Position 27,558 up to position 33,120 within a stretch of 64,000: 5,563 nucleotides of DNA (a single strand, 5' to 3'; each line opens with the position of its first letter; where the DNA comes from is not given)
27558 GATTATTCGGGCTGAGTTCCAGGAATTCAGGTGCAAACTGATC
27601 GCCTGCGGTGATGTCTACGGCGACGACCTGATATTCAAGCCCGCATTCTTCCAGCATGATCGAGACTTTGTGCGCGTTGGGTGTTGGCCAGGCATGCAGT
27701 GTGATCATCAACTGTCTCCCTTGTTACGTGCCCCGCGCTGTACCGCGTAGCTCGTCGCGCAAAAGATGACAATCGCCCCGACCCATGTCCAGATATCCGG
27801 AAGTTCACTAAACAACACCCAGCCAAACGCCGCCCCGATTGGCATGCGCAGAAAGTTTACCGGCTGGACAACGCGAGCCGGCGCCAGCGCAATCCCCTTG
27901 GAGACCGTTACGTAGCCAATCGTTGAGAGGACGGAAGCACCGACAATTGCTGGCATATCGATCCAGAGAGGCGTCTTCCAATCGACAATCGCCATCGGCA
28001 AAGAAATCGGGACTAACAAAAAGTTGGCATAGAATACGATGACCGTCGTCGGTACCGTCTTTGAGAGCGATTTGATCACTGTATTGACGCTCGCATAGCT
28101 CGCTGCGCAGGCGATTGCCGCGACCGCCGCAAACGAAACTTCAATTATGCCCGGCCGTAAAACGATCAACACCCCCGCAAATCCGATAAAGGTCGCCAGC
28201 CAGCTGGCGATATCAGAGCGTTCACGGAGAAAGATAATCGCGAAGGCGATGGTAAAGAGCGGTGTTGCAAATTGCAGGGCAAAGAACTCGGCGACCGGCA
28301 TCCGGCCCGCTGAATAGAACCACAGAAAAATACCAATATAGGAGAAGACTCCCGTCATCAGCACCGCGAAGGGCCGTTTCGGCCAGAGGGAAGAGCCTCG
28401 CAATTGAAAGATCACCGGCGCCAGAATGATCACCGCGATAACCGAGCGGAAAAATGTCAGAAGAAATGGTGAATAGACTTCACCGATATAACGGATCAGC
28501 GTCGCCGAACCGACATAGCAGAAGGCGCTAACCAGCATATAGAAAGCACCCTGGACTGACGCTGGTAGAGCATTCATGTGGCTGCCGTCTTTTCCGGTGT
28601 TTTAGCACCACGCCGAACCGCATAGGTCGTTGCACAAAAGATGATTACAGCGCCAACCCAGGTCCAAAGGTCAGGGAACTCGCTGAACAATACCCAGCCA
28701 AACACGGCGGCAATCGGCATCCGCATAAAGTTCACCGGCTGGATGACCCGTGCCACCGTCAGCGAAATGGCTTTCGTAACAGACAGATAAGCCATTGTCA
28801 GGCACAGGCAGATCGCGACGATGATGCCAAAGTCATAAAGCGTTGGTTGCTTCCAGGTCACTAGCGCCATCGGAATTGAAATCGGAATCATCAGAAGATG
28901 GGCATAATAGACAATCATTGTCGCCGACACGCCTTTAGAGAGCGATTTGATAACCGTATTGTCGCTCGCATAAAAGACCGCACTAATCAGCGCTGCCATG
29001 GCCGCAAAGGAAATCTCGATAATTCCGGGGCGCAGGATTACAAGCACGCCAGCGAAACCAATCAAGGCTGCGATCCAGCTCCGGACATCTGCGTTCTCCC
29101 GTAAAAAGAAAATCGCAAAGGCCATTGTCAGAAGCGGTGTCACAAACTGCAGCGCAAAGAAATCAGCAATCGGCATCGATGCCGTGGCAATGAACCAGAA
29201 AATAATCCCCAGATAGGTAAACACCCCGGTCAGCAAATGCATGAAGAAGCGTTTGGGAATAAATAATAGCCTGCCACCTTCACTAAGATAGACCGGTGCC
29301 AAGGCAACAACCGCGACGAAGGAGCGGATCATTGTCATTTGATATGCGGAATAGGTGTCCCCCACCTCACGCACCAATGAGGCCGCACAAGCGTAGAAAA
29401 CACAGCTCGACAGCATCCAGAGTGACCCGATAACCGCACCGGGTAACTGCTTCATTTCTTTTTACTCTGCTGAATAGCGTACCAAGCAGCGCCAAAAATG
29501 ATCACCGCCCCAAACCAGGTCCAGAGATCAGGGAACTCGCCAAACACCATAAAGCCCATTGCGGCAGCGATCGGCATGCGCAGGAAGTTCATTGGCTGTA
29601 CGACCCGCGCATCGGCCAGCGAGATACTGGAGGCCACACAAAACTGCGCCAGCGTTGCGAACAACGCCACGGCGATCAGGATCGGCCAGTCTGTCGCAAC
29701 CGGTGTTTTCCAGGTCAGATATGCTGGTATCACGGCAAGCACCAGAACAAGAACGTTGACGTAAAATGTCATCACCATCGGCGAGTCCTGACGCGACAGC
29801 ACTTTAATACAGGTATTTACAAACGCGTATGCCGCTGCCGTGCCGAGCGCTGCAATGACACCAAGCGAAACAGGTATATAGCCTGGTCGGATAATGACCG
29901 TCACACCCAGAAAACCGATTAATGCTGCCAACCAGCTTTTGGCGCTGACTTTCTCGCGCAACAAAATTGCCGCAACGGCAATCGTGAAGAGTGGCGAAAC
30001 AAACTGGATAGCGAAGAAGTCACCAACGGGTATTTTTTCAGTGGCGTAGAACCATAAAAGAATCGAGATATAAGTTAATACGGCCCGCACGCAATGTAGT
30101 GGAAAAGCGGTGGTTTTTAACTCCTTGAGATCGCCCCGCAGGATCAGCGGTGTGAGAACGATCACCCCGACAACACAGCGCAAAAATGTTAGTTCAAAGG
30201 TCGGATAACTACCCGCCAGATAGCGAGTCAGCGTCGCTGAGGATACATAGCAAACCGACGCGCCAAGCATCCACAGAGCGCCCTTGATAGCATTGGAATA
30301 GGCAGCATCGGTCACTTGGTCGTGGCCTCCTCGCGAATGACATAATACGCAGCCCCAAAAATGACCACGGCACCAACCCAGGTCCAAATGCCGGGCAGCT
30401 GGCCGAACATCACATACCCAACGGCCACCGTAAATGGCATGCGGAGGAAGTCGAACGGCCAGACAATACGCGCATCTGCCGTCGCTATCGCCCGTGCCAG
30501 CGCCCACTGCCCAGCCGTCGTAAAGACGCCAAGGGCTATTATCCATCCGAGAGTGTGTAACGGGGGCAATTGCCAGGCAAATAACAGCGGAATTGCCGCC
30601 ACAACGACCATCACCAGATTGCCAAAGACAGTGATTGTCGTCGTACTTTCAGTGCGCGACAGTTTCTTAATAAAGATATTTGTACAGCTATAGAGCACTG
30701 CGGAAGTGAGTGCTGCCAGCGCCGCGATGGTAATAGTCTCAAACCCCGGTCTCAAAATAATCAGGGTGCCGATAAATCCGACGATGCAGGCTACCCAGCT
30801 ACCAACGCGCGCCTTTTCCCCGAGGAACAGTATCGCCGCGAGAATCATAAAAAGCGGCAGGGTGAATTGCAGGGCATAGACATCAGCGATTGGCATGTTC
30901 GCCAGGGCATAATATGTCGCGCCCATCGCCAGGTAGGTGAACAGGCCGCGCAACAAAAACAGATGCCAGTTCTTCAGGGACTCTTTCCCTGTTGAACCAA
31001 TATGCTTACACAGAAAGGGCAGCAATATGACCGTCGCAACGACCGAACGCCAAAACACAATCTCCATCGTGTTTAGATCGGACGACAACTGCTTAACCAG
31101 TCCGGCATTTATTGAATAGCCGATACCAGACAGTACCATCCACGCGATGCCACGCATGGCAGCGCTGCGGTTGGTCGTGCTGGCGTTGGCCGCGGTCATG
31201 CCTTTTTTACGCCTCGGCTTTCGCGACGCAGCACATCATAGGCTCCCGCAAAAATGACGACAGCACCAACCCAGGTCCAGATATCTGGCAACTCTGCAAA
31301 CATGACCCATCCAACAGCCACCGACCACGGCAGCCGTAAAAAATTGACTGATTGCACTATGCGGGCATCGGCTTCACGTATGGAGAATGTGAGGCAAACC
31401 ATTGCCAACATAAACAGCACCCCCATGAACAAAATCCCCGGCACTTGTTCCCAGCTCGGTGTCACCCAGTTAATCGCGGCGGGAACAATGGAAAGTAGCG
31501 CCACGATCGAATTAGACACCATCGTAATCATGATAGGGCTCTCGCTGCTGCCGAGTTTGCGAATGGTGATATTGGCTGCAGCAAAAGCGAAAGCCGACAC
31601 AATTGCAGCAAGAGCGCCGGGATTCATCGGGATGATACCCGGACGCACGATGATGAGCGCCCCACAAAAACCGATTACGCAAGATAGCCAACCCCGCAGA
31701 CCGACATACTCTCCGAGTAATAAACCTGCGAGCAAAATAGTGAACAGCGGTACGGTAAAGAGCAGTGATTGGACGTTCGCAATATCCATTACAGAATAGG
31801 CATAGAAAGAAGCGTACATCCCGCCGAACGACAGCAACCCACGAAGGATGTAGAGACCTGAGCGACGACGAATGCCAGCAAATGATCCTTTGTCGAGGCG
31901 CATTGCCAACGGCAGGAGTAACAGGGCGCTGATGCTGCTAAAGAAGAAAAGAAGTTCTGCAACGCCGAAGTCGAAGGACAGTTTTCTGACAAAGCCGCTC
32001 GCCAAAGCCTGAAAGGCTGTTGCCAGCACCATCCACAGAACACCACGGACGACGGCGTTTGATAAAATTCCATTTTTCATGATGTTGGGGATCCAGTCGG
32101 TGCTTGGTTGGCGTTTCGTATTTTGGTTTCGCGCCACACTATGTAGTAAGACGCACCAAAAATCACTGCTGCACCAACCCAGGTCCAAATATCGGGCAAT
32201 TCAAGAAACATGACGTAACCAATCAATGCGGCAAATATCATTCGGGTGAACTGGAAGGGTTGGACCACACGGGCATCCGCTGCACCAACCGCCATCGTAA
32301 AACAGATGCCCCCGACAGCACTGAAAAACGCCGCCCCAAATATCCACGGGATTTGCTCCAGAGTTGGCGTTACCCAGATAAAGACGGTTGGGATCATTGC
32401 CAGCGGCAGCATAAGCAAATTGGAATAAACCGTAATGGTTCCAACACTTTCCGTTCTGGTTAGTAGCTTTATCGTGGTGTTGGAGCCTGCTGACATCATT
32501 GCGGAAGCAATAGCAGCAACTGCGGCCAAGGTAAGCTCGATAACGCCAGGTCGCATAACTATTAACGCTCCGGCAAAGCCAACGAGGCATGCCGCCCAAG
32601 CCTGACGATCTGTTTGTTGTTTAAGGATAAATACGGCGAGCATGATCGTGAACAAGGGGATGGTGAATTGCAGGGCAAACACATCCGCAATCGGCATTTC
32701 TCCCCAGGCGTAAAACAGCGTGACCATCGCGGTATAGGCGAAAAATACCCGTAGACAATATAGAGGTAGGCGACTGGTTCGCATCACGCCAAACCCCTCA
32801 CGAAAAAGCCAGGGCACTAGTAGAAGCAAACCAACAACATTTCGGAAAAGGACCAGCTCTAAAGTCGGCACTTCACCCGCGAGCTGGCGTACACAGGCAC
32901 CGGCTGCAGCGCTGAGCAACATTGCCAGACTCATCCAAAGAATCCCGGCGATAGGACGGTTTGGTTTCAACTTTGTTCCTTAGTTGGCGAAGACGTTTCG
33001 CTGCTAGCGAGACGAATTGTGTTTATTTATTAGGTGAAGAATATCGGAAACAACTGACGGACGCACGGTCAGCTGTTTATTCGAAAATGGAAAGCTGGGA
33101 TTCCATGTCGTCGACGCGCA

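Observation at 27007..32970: Six tandem, translationally coupled EamA/DMT transporter paralogs ending in a glutathione S-transferase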

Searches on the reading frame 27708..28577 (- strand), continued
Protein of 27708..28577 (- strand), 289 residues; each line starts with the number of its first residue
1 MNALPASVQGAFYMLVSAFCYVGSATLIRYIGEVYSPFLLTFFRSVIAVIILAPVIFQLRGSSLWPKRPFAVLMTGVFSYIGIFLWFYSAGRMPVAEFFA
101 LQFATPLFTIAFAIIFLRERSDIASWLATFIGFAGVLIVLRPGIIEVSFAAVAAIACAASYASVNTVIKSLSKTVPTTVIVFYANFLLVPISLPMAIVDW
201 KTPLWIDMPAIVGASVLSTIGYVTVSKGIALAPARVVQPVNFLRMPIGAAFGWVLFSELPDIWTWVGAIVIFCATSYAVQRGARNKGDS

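Call 56: search_solved_structures(query=A3, max_evalue=10, show_alignments=4)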
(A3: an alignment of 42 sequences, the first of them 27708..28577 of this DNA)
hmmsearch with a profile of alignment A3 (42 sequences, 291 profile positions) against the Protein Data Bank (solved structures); distinct sequences matched with E-value up to 10: 5.
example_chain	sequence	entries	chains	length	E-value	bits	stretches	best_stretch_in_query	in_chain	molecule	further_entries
7b0k_A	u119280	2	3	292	0.0017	21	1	10-143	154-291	Drug/metabolite transporter (DMT) superfamily permease | LicB protein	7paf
5i20_A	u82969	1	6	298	0.26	13.8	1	35-218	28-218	Uncharacterized protein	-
9gry_A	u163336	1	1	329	0.67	12.4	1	39-140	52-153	human SLC35B1-Q113F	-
9gs3_B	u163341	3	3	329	3.4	10.1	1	39-140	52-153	SLC35B1-E33A inward facing conformation | Solute carrier family 35 member B1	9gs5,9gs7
9grz_B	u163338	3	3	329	3.5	10.1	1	39-140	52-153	Solute carrier family 35 member B1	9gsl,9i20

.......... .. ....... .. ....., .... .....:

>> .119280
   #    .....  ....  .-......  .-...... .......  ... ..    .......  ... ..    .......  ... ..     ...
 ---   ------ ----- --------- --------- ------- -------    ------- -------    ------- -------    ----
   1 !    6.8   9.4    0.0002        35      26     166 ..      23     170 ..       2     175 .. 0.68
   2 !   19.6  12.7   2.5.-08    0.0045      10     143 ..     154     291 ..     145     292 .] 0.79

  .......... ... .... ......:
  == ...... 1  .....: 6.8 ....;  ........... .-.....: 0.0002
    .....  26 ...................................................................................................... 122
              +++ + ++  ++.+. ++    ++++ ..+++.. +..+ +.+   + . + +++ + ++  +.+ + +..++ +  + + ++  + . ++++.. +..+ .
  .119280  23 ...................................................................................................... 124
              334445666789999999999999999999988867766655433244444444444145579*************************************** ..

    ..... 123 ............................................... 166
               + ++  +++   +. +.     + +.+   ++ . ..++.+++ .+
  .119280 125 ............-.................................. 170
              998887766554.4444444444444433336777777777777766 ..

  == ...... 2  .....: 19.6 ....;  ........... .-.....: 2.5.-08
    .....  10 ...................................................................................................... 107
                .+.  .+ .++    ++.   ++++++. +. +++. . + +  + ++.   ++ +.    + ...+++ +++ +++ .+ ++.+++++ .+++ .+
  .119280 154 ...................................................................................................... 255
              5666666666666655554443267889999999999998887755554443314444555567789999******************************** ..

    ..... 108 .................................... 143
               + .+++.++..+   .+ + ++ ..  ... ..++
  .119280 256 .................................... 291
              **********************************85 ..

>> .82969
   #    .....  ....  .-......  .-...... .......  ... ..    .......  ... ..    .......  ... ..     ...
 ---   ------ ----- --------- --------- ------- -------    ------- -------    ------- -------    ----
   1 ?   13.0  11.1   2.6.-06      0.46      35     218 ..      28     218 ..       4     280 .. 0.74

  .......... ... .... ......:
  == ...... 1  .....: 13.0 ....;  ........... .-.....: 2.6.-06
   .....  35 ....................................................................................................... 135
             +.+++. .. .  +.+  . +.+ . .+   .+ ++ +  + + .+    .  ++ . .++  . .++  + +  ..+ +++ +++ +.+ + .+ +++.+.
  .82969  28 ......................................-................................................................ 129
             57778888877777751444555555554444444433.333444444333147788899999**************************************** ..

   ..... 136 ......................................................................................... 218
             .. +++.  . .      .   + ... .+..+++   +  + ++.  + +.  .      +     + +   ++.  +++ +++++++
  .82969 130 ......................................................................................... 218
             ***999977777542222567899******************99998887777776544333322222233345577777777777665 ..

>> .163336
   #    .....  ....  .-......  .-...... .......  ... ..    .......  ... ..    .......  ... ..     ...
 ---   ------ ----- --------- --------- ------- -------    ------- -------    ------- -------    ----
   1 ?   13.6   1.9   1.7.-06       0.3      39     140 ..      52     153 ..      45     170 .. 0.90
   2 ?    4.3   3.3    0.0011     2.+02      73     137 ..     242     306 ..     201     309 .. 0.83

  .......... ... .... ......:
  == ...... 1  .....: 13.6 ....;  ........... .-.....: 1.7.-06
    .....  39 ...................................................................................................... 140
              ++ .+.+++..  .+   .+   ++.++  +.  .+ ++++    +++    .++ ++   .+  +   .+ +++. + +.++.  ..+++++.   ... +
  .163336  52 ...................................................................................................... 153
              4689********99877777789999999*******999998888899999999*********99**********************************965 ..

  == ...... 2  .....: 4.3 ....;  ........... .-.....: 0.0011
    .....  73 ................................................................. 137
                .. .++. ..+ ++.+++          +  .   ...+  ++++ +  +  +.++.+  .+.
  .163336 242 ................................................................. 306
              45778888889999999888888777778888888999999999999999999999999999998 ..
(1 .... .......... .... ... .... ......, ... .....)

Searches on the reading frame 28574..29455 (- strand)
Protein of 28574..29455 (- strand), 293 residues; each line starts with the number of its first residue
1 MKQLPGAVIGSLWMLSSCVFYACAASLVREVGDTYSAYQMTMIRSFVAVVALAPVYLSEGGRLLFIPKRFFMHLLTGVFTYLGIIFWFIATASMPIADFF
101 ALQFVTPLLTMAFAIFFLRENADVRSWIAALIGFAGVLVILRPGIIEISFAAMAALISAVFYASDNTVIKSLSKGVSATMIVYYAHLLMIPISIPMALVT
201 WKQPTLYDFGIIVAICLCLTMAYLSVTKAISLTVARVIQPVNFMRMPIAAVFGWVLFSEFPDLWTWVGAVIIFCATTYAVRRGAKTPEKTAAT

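Call 6: search_protein_families(library=pfam, proteins=[window:28574-29455:-])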
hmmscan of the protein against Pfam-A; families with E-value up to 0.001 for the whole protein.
window:28574-29455:- (293 aa): 1 family
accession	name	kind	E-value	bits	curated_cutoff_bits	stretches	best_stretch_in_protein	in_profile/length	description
PF00892.27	EamA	-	1.3e-29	103.6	28.2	2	9-141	2-134/135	EamA-like transporter family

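Call 32: search_protein_families(library=ncbifam, proteins=[window:28574-29455:-], max_evalue=0.001)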
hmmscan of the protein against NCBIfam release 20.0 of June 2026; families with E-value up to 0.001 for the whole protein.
window:28574-29455:- (293 aa): 1 family
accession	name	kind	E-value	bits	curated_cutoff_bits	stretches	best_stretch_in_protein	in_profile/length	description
TIGR00950.1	2A78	equivalog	1.7e-12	47.3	230.2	1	34-275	15-262/264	carboxylate/amino acid/amine transporter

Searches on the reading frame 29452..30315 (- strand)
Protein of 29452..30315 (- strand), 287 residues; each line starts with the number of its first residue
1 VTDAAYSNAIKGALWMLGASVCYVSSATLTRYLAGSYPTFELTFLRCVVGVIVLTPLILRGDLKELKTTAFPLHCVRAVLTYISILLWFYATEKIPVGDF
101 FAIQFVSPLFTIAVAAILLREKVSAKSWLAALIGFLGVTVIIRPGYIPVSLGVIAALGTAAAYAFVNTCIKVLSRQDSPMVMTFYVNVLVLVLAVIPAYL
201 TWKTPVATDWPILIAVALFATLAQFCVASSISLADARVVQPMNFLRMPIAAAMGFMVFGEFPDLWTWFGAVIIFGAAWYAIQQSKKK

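Call 6: search_protein_families(library=pfam, proteins=[window:29452-30315:-])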
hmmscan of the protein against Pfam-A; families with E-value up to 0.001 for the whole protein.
window:29452-30315:- (287 aa): 1 family
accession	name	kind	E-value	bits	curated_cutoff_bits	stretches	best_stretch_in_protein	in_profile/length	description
PF00892.27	EamA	-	5.5e-35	121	28.2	2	11-142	2-134/135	EamA-like transporter family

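Call 32: search_protein_families(library=ncbifam, proteins=[window:29452-30315:-], max_evalue=0.001)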
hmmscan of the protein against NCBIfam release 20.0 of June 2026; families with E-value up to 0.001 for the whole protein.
window:29452-30315:- (287 aa): 2 families
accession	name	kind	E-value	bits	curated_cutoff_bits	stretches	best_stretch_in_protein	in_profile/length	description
TIGR00950.1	2A78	equivalog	2.6e-23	82.8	230.2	1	29-276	8-262/264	carboxylate/amino acid/amine transporter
NF050091.1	ArAmAcExpYddG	equivalog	5.6e-07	29.4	300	1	24-198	17-193/285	aromatic amino acid exporter YddG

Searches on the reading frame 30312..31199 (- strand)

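Call 6: search_protein_families(library=pfam, proteins=[window:30312-31199:-])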
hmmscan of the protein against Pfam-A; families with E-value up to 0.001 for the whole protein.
window:30312-31199:- (295 aa): 2 families
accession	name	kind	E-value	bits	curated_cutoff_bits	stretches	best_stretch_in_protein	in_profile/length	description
PF00892.27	EamA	-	1.2e-33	116.7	28.2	2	16-149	2-134/135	EamA-like transporter family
PF03151.22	TPT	-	0.0003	20.7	30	1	50-207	37-197/291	Triose-phosphate Transporter family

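Call 32: search_protein_families(library=ncbifam, proteins=[window:30312-31199:-], max_evalue=0.001)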
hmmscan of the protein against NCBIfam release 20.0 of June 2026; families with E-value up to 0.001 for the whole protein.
window:30312-31199:- (295 aa): 3 families
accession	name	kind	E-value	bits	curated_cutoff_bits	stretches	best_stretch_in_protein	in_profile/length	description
TIGR00950.1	2A78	equivalog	1.3e-19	70.6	230.2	1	38-283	12-262/264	carboxylate/amino acid/amine transporter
NF050091.1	ArAmAcExpYddG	equivalog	1.4e-07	31.3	300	1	62-226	51-220/285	aromatic amino acid exporter YddG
TIGR03340.1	phn_DUF6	hypoth_equivalog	1.8e-07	31.1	288.15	1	44-150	27-135/281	phosphonate utilization associated putative membrane protein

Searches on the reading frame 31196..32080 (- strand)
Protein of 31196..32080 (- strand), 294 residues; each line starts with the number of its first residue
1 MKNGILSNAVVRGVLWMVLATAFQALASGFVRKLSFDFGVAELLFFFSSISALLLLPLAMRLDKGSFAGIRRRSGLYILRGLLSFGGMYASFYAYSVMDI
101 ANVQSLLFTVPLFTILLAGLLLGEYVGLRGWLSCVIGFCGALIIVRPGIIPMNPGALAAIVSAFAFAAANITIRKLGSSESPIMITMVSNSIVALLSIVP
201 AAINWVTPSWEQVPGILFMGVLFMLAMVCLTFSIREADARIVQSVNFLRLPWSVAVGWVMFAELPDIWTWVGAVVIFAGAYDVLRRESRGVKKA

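Call 6: search_protein_families(library=pfam, proteins=[window:31196-32080:-])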
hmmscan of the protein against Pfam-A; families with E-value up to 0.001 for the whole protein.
window:31196-32080:- (294 aa): 1 family
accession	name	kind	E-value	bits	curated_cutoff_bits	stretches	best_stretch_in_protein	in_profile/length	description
PF00892.27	EamA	-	7.5e-27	94.7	28.2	2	12-145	2-134/135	EamA-like transporter family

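Call 32: search_protein_families(library=ncbifam, proteins=[window:31196-32080:-], max_evalue=0.001)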
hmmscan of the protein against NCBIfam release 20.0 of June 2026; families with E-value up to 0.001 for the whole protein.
window:31196-32080:- (294 aa): 2 families
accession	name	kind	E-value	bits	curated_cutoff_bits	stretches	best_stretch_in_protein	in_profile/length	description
TIGR00950.1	2A78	equivalog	4.1e-16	59.2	230.2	1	45-280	23-263/264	carboxylate/amino acid/amine transporter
NF050091.1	ArAmAcExpYddG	equivalog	0.00047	19.8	300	1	58-242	48-241/285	aromatic amino acid exporter YddG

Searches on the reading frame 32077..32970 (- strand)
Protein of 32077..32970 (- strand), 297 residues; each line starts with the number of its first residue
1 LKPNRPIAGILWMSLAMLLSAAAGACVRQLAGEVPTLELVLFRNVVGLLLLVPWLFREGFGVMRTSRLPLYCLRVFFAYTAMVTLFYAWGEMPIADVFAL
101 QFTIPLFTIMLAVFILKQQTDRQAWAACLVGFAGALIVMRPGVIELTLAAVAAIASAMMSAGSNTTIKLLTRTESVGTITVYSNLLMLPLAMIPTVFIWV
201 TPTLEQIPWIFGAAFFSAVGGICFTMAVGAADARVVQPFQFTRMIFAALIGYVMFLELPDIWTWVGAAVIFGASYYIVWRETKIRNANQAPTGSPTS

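Call 6: search_protein_families(library=pfam, proteins=[window:32077-32970:-])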
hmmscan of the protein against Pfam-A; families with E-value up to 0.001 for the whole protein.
window:32077-32970:- (297 aa): 1 family
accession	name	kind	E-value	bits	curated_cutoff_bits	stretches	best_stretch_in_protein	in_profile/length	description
PF00892.27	EamA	-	1.8e-24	87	28.2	2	8-139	2-134/135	EamA-like transporter family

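Call 32: search_protein_families(library=ncbifam, proteins=[window:32077-32970:-], max_evalue=0.001)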
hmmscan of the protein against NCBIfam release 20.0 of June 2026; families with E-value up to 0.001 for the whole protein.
window:32077-32970:- (297 aa): 1 family
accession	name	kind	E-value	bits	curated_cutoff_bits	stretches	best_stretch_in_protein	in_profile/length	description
TIGR00950.1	2A78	equivalog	2.2e-17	63.3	230.2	1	26-274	7-263/264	carboxylate/amino acid/amine transporter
